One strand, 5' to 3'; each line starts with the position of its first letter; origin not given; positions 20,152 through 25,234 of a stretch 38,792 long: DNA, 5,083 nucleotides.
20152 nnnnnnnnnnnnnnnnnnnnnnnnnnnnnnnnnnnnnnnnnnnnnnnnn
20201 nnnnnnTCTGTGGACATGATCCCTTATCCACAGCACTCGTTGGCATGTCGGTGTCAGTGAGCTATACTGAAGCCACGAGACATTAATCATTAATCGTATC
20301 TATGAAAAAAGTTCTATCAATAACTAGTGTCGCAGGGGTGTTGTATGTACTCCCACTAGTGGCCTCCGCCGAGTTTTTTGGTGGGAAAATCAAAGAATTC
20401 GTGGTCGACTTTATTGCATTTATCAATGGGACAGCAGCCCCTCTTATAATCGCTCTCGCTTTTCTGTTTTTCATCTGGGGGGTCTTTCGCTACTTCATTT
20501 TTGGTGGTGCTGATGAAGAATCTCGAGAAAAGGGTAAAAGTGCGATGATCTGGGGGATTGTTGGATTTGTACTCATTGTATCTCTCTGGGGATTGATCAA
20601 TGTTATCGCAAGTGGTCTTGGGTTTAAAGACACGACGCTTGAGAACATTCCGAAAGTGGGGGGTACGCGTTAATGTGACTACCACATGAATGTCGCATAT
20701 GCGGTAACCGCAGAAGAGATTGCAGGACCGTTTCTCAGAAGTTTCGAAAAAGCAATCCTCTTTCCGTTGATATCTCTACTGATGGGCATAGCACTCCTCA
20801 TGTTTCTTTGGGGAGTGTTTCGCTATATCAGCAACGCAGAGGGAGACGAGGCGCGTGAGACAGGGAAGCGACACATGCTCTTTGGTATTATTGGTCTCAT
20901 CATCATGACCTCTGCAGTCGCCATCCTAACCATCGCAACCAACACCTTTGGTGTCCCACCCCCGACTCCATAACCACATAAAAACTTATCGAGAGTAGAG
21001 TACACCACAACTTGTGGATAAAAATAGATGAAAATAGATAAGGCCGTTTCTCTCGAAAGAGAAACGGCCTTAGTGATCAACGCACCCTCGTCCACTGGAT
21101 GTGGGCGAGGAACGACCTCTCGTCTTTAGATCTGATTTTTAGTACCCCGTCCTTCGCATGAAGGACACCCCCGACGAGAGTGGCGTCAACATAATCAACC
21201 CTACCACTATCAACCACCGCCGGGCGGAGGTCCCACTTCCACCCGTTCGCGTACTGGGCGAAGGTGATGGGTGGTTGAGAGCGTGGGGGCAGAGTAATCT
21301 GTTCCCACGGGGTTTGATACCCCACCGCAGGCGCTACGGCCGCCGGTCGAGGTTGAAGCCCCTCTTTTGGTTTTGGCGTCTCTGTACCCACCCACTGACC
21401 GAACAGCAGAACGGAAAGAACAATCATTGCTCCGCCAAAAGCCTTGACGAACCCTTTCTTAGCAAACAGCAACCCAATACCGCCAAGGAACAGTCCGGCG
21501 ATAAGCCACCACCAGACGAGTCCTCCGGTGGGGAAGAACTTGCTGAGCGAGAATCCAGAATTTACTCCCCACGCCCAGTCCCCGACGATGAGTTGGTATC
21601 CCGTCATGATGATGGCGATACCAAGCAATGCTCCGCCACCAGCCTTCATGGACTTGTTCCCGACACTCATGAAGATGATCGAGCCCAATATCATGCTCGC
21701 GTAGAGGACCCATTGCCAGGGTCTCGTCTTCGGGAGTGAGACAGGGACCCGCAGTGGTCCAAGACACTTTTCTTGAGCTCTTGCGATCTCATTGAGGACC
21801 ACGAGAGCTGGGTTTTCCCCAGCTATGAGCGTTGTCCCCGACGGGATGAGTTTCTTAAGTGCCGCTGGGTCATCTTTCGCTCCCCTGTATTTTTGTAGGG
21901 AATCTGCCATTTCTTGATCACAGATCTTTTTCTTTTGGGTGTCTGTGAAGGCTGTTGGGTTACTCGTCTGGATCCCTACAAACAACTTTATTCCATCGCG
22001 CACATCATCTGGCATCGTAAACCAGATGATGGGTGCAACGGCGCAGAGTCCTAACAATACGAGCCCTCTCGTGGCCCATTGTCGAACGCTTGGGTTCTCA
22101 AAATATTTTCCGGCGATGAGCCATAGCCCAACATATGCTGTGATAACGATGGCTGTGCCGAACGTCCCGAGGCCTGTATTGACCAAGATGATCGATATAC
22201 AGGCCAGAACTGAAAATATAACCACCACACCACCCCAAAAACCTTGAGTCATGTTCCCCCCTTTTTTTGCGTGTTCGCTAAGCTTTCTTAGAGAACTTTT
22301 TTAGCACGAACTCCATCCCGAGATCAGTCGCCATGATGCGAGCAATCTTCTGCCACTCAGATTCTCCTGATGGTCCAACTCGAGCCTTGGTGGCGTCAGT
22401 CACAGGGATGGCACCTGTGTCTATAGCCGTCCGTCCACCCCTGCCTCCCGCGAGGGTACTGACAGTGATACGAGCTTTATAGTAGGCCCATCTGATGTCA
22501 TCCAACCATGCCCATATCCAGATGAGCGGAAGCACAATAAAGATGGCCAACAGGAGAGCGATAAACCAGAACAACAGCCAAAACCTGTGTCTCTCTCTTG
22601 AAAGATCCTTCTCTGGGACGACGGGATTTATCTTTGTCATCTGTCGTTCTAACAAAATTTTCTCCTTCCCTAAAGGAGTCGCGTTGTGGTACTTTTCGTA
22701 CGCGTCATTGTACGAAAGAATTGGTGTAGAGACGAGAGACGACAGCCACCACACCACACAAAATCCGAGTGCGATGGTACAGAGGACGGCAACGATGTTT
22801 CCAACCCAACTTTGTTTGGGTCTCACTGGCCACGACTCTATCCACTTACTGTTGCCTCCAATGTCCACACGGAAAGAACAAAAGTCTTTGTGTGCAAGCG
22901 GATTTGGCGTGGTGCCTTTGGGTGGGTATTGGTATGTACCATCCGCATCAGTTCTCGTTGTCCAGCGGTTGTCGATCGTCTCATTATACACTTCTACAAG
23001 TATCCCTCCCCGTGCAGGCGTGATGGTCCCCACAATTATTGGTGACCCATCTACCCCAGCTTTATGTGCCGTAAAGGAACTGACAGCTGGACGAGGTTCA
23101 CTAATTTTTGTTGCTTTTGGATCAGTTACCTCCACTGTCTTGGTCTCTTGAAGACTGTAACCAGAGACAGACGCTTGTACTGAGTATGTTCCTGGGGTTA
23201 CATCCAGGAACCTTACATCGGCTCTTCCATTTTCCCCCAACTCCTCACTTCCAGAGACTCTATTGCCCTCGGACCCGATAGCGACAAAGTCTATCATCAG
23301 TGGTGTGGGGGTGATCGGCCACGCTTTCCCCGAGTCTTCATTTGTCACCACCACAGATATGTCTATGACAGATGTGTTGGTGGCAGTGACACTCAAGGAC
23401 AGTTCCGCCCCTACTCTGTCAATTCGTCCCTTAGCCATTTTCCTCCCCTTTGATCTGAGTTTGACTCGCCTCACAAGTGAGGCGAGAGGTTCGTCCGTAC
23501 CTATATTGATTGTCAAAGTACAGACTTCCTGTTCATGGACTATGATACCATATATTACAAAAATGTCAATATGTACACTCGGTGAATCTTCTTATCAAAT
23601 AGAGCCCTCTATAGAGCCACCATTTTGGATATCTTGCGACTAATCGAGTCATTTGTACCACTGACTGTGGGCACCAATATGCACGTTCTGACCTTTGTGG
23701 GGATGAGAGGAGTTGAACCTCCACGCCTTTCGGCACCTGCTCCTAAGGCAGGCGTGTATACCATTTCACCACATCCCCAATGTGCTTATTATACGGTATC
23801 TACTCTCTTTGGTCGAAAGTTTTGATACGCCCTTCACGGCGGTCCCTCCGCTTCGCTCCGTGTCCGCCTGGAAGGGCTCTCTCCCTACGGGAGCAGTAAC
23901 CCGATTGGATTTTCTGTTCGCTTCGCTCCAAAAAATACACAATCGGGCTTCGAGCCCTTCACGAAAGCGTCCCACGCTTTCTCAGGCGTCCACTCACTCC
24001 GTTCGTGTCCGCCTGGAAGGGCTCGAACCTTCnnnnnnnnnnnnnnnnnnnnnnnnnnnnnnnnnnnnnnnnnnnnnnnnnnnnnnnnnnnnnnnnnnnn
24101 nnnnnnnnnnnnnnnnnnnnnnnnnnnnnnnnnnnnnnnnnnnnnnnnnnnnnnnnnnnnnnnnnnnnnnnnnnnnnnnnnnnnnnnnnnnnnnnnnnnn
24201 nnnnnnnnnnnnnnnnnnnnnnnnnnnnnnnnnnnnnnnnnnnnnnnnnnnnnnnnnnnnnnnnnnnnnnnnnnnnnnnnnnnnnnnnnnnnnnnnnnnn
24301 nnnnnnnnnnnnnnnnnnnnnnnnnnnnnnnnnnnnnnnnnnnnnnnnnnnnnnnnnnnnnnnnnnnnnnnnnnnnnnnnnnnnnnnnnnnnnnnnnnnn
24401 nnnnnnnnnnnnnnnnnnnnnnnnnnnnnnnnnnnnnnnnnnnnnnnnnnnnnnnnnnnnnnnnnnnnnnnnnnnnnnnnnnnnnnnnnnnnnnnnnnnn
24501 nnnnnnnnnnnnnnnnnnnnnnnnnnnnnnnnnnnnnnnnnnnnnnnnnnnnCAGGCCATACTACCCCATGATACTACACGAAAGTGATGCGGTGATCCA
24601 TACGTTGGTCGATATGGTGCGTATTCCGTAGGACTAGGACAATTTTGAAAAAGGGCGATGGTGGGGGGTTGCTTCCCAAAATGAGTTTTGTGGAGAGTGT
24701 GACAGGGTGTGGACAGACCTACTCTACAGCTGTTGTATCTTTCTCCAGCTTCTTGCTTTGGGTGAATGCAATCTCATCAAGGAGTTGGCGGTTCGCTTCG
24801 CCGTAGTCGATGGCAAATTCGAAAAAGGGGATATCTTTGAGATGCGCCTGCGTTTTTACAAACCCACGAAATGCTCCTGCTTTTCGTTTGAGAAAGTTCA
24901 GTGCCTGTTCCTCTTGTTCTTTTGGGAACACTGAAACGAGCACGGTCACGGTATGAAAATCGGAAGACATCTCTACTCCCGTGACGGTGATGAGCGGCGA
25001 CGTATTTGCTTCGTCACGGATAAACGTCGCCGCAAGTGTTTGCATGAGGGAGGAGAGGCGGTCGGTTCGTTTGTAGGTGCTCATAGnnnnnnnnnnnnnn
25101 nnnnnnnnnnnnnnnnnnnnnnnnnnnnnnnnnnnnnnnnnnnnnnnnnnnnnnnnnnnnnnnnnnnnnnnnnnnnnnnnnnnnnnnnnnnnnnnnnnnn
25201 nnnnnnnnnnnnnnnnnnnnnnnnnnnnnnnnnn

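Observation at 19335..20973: Tandem array of four divergent VirB2/TrbC-like pilin paralogs with no secretion ATPase in the neighbourhood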

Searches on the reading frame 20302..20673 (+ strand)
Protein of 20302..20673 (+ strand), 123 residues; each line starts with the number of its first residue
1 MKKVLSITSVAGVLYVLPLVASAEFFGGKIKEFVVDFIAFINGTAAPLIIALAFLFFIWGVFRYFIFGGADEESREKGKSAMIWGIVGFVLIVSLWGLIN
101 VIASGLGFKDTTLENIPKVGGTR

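Call 3: search_protein_families(library=pfam, proteins=[window:20302-20673:+], max_evalue=1)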
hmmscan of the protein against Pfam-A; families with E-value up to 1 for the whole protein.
window:20302-20673:+ (123 aa): 3 families
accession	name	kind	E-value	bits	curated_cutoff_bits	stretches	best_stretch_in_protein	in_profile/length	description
PF18895.5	T4SS_pilin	-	7e-12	45.7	26.6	1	45-102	16-71/71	Type IV secretion system pilin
PF17364.7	DUF5389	-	0.0045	17.5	25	1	72-106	3-37/104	Family of unknown function (DUF5389)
PF04956.18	TrbC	-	0.081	13.6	27.9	1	3-94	10-90/98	TrbC/VIRB2 pilin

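Call 4: search_protein_families(library=ncbifam, proteins=[window:20302-20673:+], max_evalue=1)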
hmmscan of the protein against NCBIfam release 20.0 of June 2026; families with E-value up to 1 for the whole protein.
window:20302-20673:+ (123 aa): 2 families
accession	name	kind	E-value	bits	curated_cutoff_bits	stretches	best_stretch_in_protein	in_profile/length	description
NF045849.1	ICE_MMCAP2_0565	equivalog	3.3e-09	36.3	40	1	36-103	8-77/80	Mbov_0395 family pilin-like conjugal transfer protein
NF033883.1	conj_TraQ_IncI1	equivalog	0.0077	16.1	80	1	41-116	13-91/175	conjugal transfer protein TraQ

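Call 13: find_encoding_contigs(protein=window:20302-20673:+, flank=10000, max_places=6)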
Protein window:20302-20673:+ (123 aa): 5 contigs read that carry it; 2 places shown.
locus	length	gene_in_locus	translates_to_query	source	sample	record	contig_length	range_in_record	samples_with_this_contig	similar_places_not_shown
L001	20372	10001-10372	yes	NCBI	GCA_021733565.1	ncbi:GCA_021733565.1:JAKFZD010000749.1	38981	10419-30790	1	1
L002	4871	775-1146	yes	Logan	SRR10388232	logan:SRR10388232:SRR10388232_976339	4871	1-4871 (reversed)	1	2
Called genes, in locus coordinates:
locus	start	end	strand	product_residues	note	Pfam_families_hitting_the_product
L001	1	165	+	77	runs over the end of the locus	-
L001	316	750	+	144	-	-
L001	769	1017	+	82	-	PF02823:ATP-synt_DE_N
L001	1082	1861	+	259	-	-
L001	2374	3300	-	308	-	PF00890:FAD_binding_2 (faint), PF01134:GIDA (faint), PF01266:DAO (faint), PF03486:HI0933_like (faint), PF07992:Pyr_redox_2, PF12831:FAD_oxidored (weak), PF13738:Pyr_redox_3, PF00070:Pyr_redox (weak)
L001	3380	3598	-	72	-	-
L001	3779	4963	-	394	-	PF00091:Tubulin, PF12327:FtsZ_C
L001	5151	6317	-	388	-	PF02491:SHS2_FTSA, PF14450:FtsA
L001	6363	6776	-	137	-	PF02130:YbeY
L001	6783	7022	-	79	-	-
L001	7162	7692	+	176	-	PF01209:Ubie_methyltran, PF13847:Methyltransf_31, PF08241:Methyltransf_11, PF13649:Methyltransf_25 (weak)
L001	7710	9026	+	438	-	-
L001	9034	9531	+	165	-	PF18895:T4SS_pilin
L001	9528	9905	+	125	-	-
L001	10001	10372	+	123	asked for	PF18895:T4SS_pilin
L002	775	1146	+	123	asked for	PF18895:T4SS_pilin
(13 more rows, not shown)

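Call 14: find_homologous_proteins(query=window:20302-20673:+, max_evalue=0.001)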
Query window:20302-20673:+ (123 aa): 6 proteins with E <= 0.001 among 31 candidates.
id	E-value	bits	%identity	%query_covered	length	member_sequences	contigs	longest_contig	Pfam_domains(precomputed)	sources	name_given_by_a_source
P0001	2.2e-63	230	99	90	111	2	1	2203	PF18895.6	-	-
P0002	4.2e-27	113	55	76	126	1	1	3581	PF18895.6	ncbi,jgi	-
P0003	1.3e-26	111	44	97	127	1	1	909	PF18895.6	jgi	-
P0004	1.3e-24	105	44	98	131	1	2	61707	PF18895.6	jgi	-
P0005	4.8e-21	93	54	63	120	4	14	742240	PF18895.6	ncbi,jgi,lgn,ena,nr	ncbi:MAG: hypothetical protein KBD05_03130 [Candidatus Pacebacteria bacterium]|nr:hypothetical prote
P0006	1.0e-17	82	44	86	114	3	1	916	PF18895.6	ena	-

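Call 16: find_encoding_contigs(protein=P0005, flank=10000, max_places=4)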
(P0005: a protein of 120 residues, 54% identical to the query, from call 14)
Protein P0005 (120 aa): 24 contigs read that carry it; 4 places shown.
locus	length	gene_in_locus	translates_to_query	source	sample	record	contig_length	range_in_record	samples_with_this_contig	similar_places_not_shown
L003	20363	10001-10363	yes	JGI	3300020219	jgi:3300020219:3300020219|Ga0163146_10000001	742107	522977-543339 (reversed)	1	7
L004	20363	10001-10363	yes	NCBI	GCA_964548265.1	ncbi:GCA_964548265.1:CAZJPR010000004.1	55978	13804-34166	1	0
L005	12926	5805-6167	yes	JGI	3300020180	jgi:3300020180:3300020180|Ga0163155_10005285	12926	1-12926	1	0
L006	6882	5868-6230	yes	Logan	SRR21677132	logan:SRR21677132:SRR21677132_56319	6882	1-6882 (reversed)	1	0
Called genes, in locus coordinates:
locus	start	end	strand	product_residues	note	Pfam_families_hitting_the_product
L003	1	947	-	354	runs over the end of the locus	PF23459:S1_RRP5 (faint), PF00575:S1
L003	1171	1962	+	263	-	-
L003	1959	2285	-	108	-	-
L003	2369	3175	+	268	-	-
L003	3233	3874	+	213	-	PF13483:Lactamase_B_3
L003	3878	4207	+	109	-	-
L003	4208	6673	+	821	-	PF00521:DNA_topoisoIV, PF03989:DNA_gyraseA_C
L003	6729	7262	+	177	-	PF01135:PCMT (weak), PF01209:Ubie_methyltran, PF01269:Fibrillarin (weak), PF13489:Methyltransf_23, PF13847:Methyltransf_31, PF08241:Methyltransf_11, PF08242:Methyltransf_12, PF13649:Methyltransf_25, +1 more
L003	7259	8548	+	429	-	PF01547:SBP_bac_1, PF13416:SBP_bac_8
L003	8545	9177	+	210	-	PF18895:T4SS_pilin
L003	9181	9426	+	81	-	PF18895:T4SS_pilin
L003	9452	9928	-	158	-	-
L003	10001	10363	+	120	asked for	PF18895:T4SS_pilin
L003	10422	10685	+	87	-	-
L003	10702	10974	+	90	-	PF18895:T4SS_pilin (weak)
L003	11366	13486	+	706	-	-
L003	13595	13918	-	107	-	PF02033:RBFA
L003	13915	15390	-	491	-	PF00009:GTP_EFTU, PF00071:Ras (weak), PF01926:MMR_HSR1, PF22042:EF-G_D2, PF11987:IF-2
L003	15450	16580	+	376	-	PF00266:Aminotran_5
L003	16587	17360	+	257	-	-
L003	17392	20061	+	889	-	PF02861:Clp_N, PF23569:NBD_SMAX1, PF00004:AAA, PF17871:AAA_lid_9, PF00004:AAA (weak), PF07724:AAA_2, PF07728:AAA_5, PF10431:ClpB_D2-small, +6 more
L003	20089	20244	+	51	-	PF00471:Ribosomal_L33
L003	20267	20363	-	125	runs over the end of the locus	-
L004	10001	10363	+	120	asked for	PF18895:T4SS_pilin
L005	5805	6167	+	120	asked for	PF18895:T4SS_pilin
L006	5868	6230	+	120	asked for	PF18895:T4SS_pilin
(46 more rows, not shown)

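Call 41: search_protein_families(library=pfam, proteins=[L003:11366-13486:+], max_evalue=0.01)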
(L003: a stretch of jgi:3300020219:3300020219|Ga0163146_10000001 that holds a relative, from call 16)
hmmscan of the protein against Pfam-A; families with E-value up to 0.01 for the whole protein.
L003:11366-13486:+ (706 aa): 0 families

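Call 50: search_solved_structures(query=A4, max_evalue=10)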
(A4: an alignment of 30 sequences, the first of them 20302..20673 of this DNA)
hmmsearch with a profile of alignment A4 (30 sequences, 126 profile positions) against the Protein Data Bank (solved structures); distinct sequences matched with E-value up to 10: 2.
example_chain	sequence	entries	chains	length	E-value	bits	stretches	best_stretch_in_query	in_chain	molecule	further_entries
9hmf_O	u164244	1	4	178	0.012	18.7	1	73-122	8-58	Flagellar protein FliL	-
8yq5_E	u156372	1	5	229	5.1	10.2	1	12-104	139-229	de novo designed ion channel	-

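Call 59: predict_structure(alignment_id=A4)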
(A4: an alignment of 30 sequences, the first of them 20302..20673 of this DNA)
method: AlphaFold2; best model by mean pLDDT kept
length: 123 residues; sequences in the alignment: 30
mean_pLDDT: 78.1   pTM: 0.53
mean pLDDT of the five models: 78.1, 74.4, 72.9, 72.3, 68.8
residues with pLDDT >= 90: 41; 70-90: 41; 50-70: 31; < 50: 10
segments of 3 or more residues with pLDDT < 50: 113-117
pLDDT, mean of each block of 10 residues (from residue 1): 60 67 69 83 87 94 93 94 93 87 72 47 48
secondary structure, 60 per line:
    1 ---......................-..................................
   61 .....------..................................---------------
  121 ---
elements in order: H4-25 H27-65 H72-105

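Call 65: fold_search(model_id=the predicted structure, library=pdb)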
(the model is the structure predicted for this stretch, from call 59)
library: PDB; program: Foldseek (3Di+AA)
matches with E <= 10: 74; with E <= 0.001: 0
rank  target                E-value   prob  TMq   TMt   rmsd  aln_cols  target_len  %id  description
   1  4ntb                  1.6e+00  0.75  0.42  0.36   4.6        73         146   23  Mus Musculus LTC4 synthase in GSH complex form (released 2015-01-14)
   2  4j9z_B                1.7e+00  0.60  0.37  0.46   5.8        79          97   10  Calcium-calmodulin complexed with the calmodulin binding domain from a small conductance potassium channel splice vari (released 2013-03-27)
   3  6h2f_J                1.7e+00  0.28  0.37  0.17   9.2       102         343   18  Structure of the pre-pore AhlB of the tripartite alpha-pore forming toxin, AHL, from Aeromonas hydrophila. (released 2019-07-10)
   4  6s1k_E                2.2e+00  0.33  0.37  0.44   5.7        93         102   18  E. coli Core Signaling Unit, carrying QQQQ receptor mutation (released 2020-01-22)
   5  5wbx_B                2.4e+00  0.80  0.47  0.59   2.7        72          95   14  Structural insights into the potency of SK/IK channel positive modulators (released 2017-12-20)
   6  6h2f_D                2.4e+00  0.57  0.50  0.21   7.8        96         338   21  Structure of the pre-pore AhlB of the tripartite alpha-pore forming toxin, AHL, from Aeromonas hydrophila. (released 2019-07-10)
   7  3hkk                  2.5e+00  0.63  0.43  0.37   4.5        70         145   20  Structure of human Leukotriene C4 synthase in complex with glutathione sulfonate (released 2010-05-26)
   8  4nta                  2.8e+00  0.77  0.41  0.35   1.8        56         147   23  Mus Musculus LTC4 synthase in apo form (released 2015-01-14)
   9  9vub_A                3.0e+00  0.47  0.52  0.19   5.1       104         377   12  channel C complex with 3 (released 2026-03-11)
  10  6h2f_B                3.0e+00  0.18  0.37  0.17   9.2       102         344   18  Structure of the pre-pore AhlB of the tripartite alpha-pore forming toxin, AHL, from Aeromonas hydrophila. (released 2019-07-10)
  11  9vub_C                3.2e+00  0.54  0.56  0.21   4.5       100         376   14  channel C complex with 3 (released 2026-03-11)
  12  3b29                  3.4e+00  0.69  0.41  0.36   1.9        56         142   21  Human leukotriene C4 synthase in complex with dodecyl-beta-D-selenomaltoside (released 2011-12-14)
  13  2uuh                  3.4e+00  0.69  0.40  0.34   1.9        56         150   21  Crystal structure of Human Leukotriene C4 Synthase in complex with substrate glutathione (released 2007-07-17)
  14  3leo                  3.4e+00  0.69  0.40  0.34   1.9        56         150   21  Structure of human Leukotriene C4 synthase mutant R31Q in complex with glutathione (released 2010-10-27)
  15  4ntf                  3.6e+00  0.69  0.41  0.35   1.9        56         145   23  Mus Musculus LTC4 synthase in S-hexyl-GSH complex form (released 2015-01-14)
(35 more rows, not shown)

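Call 66: search_dna_similar(query=window:20302-20673:+, collection=plasmids, mode=protein, max_evalue=0.01, max_rows=15)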
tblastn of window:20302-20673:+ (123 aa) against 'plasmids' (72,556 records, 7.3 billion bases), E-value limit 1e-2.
No match.

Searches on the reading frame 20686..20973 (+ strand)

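Call 3: search_protein_families(library=pfam, proteins=[window:20686-20973:+], max_evalue=1)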
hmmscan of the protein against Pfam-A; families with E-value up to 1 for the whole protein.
window:20686-20973:+ (95 aa): 5 families
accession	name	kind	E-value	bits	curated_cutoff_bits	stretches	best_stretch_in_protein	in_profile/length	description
PF18895.5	T4SS_pilin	-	2.2e-07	31.3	26.6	1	29-82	17-69/71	Type IV secretion system pilin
PF18303.6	Saf_2TM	-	0.017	15.4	29.5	1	11-86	53-125/152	SAVED-fused 2TM effector domain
PF06664.17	WLS-like_TM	-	0.049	13.4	28.3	1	14-83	138-209/247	Wntless-like, transmembrane domain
PF05987.18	DUF898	-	0.056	13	28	1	5-84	166-246/336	Bacterial protein of unknown function (DUF898)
PF19451.5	DUF5989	-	0.28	11.7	27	1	16-41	10-35/49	Family of unknown function (DUF5989)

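Call 4: search_protein_families(library=ncbifam, proteins=[window:20686-20973:+], max_evalue=1)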
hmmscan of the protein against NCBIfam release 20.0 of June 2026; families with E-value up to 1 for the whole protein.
window:20686-20973:+ (95 aa): 4 families
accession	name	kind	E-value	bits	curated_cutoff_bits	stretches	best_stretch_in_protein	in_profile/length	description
NF045849.1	ICE_MMCAP2_0565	equivalog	2e-08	33.8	40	1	23-87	15-79/80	Mbov_0395 family pilin-like conjugal transfer protein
NF033883.1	conj_TraQ_IncI1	equivalog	0.039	13.8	80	1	18-83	7-72/175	conjugal transfer protein TraQ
TIGR03943.1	TIGR03943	equivalog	0.069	12.5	88.8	1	25-89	13-78/221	TIGR03943 family putative permease subunit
NF038018.1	qmoC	equivalog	0.13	11.7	300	1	49-83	212-246/360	quinone-interacting membrane-bound oxidoreductase complex subunit QmoC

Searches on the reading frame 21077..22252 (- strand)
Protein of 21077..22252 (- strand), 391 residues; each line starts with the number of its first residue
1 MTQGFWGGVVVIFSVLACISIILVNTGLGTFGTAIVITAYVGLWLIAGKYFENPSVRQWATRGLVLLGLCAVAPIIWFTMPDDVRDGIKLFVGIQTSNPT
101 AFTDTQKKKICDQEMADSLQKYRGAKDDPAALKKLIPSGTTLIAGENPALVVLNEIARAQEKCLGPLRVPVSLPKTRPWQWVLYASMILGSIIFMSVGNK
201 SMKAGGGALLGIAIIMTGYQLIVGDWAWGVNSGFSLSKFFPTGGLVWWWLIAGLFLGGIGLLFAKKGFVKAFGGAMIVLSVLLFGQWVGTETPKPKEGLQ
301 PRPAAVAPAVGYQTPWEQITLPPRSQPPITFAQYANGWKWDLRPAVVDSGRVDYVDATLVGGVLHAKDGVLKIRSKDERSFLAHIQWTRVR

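Call 3: search_protein_families(library=pfam, proteins=[window:21077-22252:-], max_evalue=1)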
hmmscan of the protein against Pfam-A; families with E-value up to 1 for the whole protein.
window:21077-22252:- (391 aa): 1 family
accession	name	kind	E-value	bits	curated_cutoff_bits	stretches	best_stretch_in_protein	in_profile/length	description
PF25612.1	DUF7940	-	0.29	12.2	27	1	57-88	11-39/63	Family of unknown function (DUF7940)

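Call 4: search_protein_families(library=ncbifam, proteins=[window:21077-22252:-], max_evalue=1)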
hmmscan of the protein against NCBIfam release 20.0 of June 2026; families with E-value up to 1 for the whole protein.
window:21077-22252:- (391 aa): 0 families

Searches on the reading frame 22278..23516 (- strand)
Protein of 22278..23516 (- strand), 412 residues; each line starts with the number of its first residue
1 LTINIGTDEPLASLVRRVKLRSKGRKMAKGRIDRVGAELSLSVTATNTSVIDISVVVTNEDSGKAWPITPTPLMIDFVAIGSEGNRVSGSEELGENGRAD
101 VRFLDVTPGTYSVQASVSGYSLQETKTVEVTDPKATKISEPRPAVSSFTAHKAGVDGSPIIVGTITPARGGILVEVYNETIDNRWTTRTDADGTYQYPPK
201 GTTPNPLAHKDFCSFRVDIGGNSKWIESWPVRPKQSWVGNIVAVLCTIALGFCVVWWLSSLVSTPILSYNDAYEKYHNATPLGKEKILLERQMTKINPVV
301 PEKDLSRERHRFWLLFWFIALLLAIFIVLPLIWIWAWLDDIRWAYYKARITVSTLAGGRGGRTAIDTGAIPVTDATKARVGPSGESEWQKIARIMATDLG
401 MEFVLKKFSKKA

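Call 3: search_protein_families(library=pfam, proteins=[window:22278-23516:-], max_evalue=1)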
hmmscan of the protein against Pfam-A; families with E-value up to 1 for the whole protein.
window:22278-23516:- (412 aa): 12 families
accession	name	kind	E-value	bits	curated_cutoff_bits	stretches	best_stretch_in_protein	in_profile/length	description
PF13620.12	CarboxypepD_reg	-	3.5e-06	27.7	32.3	1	102-137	41-76/82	Carboxypeptidase regulatory-like domain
PF22902.2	NOMO1-like_9th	-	0.00017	21.7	27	1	160-199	4-44/75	BOS complex subunit NOMO1-like, beta sandwich domain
PF16640.11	Big_3_5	-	0.021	15.8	35.5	1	45-122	8-74/88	Bacterial Ig-like domain (group 3)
PF18160.6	SLATT_5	-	0.021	14.6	29.5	0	268-332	129-188/192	SMODS and SLOG-associating 2TM effector domain family 5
PF14686.12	fn3_3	-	0.04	14.1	24.4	0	101-137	37-74/75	Polysaccharide lyase family 4, domain II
PF17802.7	SpaA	-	0.046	14.3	23.1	1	84-136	28-83/91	Prealbumin-like fold domain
PF17210.9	SdrD_B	-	0.064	13.9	29.7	0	171-197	26-52/112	SdrD B-like domain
PF07856.17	Orai-1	-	0.082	13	25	1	253-354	64-147/173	Mediator of CRAC channel activity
PF02369.22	Big_1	-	0.093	13.3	34.9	1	86-129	48-91/93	Bacterial Ig-like domain (group 1)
PF08308.17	PEGA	-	0.11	12.9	20.8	1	97-139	23-64/71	PEGA domain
PF22792.1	DUF7012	-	0.13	12.7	27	1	140-162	19-40/62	Domain of unknown function (DUF7012)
PF08395.17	7tm_7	-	0.13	11.9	26.6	0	232-280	22-69/370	7tm Chemosensory receptor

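Call 4: search_protein_families(library=ncbifam, proteins=[window:22278-23516:-], max_evalue=1)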
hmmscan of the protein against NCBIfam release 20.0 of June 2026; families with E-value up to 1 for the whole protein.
window:22278-23516:- (412 aa): 1 family
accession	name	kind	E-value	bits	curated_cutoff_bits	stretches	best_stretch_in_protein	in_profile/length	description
NF045846.1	MSC0882_dom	subfamily_domain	0.08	12.1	60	1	303-335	206-238/244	MSC_0882 family membrane protein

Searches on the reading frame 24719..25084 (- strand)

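Call 8: search_protein_families(library=pfam, proteins=[window:24719-25084:-], max_evalue=0.001)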
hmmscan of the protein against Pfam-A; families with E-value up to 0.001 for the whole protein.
window:24719-25084:- (121 aa): 1 family
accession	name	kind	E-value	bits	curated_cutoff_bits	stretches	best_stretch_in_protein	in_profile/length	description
PF02033.23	RBFA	-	1.1e-15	58.2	34.7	1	6-104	1-103/105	Ribosome-binding factor A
